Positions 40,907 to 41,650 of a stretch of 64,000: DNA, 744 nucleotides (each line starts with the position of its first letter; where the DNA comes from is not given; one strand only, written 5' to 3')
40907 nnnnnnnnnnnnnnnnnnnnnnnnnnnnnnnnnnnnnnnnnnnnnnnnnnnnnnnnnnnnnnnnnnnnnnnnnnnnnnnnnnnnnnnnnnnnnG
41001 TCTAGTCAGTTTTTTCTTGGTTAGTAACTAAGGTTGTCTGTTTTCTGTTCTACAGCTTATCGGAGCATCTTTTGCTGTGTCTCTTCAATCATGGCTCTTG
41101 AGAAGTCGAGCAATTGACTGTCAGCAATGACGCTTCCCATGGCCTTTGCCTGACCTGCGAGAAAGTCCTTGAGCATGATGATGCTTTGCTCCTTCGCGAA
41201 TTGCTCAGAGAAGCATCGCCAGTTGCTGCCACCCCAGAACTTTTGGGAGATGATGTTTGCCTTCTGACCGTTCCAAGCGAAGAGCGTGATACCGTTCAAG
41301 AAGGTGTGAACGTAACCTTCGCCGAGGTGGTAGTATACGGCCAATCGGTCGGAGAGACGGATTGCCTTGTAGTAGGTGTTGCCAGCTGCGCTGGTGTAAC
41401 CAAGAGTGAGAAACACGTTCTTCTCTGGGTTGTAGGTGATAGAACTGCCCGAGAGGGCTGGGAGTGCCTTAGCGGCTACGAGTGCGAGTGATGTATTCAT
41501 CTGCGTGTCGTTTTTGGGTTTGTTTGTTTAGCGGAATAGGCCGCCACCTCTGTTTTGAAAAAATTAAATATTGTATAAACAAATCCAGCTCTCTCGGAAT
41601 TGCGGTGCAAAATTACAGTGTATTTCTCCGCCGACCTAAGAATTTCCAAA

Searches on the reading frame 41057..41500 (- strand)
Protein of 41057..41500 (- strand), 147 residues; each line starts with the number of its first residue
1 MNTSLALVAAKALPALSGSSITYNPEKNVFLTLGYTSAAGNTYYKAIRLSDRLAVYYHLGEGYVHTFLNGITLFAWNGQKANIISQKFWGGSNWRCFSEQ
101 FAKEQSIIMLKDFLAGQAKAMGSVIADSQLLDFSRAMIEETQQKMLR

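Call 3: search_protein_families(library=pfam, proteins=[window:41057-41500:-], max_evalue=0.1)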
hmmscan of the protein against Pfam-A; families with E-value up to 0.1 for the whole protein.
window:41057-41500:- (147 aa): 0 families

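Call 4: search_protein_families(library=padloc, proteins=[window:41057-41500:-], max_evalue=0.1)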
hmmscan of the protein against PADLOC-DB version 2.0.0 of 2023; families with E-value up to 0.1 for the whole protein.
window:41057-41500:- (147 aa): 0 families

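Call 6: search_protein_families(library=ncbifam, proteins=[window:41057-41500:-], max_evalue=0.1)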
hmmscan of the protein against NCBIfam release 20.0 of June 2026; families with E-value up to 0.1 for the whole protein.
window:41057-41500:- (147 aa): 1 family
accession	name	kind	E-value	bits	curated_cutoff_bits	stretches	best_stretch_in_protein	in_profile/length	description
TIGR01236.1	D1pyr5carbox1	equivalog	0.034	12.8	613.6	1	73-143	310-378/533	L-glutamate gamma-semialdehyde dehydrogenase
